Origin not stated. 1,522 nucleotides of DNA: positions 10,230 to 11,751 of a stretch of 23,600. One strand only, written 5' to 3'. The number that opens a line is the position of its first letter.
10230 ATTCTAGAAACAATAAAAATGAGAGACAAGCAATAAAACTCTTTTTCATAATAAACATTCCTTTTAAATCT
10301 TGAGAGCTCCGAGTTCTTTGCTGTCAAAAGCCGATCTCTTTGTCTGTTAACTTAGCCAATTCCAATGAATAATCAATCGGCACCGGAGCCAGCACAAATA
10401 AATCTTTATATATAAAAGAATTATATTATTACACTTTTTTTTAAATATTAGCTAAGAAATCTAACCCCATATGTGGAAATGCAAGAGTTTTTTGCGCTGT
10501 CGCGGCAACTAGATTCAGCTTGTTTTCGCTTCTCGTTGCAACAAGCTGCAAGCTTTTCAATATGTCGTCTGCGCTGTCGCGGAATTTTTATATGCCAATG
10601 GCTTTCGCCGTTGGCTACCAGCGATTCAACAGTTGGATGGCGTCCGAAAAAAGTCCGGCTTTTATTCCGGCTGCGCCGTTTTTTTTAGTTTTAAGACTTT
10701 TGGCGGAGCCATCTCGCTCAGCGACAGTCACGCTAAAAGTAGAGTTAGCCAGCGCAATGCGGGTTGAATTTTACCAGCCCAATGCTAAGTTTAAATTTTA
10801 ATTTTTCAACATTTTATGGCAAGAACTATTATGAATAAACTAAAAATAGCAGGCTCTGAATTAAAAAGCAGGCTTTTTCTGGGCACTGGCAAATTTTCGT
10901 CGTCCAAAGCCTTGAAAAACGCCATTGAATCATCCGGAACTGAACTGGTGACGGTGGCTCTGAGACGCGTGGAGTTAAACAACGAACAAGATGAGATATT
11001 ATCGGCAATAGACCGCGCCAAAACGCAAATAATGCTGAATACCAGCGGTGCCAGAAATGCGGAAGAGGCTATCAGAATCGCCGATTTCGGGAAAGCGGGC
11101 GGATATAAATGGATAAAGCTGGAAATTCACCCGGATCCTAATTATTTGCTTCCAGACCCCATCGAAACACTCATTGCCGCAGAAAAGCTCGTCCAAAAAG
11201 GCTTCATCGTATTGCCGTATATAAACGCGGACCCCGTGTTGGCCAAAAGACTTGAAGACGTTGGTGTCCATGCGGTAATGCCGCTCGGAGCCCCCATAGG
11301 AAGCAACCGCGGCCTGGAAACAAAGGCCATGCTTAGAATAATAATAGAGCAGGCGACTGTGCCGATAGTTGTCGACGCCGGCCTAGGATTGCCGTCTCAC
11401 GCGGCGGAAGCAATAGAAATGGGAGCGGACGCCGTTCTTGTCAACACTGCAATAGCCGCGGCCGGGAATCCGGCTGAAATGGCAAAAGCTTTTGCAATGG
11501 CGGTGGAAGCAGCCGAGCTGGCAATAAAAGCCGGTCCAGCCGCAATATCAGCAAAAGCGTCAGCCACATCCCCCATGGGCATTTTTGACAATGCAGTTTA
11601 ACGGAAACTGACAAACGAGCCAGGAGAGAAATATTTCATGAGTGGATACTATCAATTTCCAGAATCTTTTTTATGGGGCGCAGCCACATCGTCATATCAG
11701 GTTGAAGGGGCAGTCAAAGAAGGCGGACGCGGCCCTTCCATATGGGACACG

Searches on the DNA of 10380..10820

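Call 16: search_rna_families(source=window, start=10380, end=10820, threshold=evalue, max_evalue=10, show_alignments=3)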
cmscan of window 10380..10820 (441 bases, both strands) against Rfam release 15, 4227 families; matches with E-value up to 10: 4.
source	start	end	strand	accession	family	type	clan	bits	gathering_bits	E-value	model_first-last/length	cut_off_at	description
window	10380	10563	-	RF02707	TeloSII_ncR33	Gene; sRNA;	-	16.7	105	0.3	1-230/297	3'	TeloSII non coding RNA 33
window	10724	10807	-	RF01733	atoC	Cis-reg;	-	14.4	50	9.7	1-93/93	no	atoC RNA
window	10772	10804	-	RF01880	Xist_exon1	Gene; lncRNA;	-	10.2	50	3.5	1-85/85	no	X-chromosome inactivation gene exon 1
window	10481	10557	-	RF04191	Hairpin-meta2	Gene; ribozyme;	-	8.3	210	3.9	1-258/258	no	Hairpin ribozyme 2 from viruses-like metatranscriptomes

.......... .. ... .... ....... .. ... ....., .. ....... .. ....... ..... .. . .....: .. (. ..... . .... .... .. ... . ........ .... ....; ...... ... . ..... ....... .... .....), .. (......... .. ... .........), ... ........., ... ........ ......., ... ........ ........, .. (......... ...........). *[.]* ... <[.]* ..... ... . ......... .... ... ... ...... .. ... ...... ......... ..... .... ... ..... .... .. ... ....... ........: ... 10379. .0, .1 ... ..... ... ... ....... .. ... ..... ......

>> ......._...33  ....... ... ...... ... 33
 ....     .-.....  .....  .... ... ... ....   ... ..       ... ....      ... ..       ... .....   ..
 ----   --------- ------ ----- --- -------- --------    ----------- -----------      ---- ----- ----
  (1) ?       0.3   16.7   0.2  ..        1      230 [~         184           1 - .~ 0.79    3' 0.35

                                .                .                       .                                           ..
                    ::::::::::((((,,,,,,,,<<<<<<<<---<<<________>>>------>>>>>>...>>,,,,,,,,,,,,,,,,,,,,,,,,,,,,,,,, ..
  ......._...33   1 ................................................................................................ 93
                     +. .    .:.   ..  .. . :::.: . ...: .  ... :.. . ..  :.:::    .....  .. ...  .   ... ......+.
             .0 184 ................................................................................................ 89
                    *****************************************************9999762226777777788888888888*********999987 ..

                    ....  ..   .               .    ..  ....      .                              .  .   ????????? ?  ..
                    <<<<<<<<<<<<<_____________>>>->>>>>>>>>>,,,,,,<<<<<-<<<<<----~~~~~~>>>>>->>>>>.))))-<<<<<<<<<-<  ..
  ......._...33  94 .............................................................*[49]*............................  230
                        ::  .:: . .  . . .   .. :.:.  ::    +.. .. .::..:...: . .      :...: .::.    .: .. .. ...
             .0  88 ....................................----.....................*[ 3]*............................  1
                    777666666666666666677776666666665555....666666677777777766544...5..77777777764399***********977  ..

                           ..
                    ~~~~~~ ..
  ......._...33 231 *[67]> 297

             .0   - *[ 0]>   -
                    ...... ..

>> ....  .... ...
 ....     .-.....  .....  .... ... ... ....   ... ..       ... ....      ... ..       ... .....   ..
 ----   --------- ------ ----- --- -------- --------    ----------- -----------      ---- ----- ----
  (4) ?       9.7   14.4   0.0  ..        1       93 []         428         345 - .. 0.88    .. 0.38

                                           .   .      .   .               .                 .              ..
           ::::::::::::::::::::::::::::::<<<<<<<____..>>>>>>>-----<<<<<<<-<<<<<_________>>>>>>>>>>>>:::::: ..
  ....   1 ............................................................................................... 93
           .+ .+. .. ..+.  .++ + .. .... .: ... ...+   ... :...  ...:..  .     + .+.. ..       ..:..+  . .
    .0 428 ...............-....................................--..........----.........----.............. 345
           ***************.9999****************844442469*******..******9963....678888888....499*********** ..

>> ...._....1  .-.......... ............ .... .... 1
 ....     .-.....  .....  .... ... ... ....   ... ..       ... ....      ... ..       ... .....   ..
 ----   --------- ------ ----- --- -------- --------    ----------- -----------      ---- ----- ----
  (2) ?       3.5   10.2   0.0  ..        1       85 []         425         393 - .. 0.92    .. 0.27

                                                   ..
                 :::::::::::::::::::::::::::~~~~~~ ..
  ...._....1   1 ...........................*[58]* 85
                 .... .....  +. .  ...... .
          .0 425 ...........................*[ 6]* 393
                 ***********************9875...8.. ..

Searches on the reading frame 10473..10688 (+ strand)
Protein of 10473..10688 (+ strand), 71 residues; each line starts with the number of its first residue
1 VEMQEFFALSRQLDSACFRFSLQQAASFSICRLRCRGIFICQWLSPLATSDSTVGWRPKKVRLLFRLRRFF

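Call 12: search_protein_families(library=pfam, proteins=[window:10473-10688:+])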
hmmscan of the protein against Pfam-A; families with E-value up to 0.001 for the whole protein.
window:10473-10688:+ (71 aa): 0 families
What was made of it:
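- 10471..10713 (+): Copy B. This is a full-length but diverged type-1 MITE, about 75-80% identical to other copies. The left terminal repeat (10471-10490) is degenerate. The right terminal repeat is 10694-10713 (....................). There is no matching target duplication (CCCCAT on the left, TCGCTC on the right), so it is probably an old insertion. It lies 103 nt upstream of thiG (10816-11601). The ORFs that overlap it have no Pfam match (call 12).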

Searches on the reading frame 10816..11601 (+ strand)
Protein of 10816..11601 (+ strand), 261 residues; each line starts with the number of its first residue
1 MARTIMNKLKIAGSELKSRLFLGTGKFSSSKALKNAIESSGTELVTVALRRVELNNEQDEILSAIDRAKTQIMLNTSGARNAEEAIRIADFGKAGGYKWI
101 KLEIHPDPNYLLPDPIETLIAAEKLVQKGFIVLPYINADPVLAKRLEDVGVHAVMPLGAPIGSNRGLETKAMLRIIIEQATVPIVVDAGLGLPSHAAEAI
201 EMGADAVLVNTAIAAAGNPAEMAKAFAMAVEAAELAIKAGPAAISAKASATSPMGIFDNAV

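Call 11: search_protein_families(library=pfam, proteins=[window:10816-11601:+])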
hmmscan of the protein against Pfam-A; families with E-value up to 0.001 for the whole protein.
window:10816-11601:+ (261 aa): 2 families
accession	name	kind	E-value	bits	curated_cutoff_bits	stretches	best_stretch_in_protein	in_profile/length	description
PF05690.20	ThiG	-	1.9e-99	332.4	23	1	10-253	1-247/247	Thiazole biosynthesis protein ThiG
PF00977.27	His_biosynth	-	0.00026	20.9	23.6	0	169-224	61-114/228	Histidine biosynthesis protein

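Call 57: find_homologous_proteins(query=window:10816-11601:+, max_evalue=1e-60)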
Query window:10816-11601:+ (261 aa): 7985 proteins with E <= 1e-60 among 8000 candidates; the best 120 are listed.
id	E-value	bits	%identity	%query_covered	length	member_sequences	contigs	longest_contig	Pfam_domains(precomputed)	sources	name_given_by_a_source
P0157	1.8e-154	530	100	98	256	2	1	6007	PF05690.21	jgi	-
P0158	2.1e-130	451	83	98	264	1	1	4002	PF05690.21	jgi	jgi:thiazole synthase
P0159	9.9e-129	446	82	98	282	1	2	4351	PF05690.21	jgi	jgi:thiazole synthase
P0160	6.6e-125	433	82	97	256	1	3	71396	PF05690.21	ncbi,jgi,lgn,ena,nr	ncbi:MAG: thiazole synthase [Lentisphaerae bacterium GWF2_44_16]|nr:MAG: thiazole synthase [Lentisph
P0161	7.4e-124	430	80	98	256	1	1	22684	PF05690.21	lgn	-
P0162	1.3e-122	426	80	97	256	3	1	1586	PF05690.21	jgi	jgi:thiazole synthase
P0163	2.0e-122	425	78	98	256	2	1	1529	PF05690.21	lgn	-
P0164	5.3e-122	424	80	97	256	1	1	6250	PF05690.21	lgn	-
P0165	2.0e-121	422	78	98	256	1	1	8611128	PF05690.21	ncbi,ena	-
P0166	2.3e-120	418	79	98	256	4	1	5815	PF05690.21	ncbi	-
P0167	9.6e-120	416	77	98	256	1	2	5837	PF05690.21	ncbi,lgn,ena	-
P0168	1.9e-119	415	77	97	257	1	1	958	PF05690.21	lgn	-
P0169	2.4e-119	415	77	98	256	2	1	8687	PF05690.21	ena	-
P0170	2.9e-119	415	76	98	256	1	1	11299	PF05690.21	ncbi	-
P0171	1.0e-118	413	78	98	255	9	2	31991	PF05690.21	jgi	jgi:thiazole synthase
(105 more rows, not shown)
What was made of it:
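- The best named ThiG hits are Lentisphaerae bacterium GWF2_44_16 (82%) and Victivallaceae (call 57).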
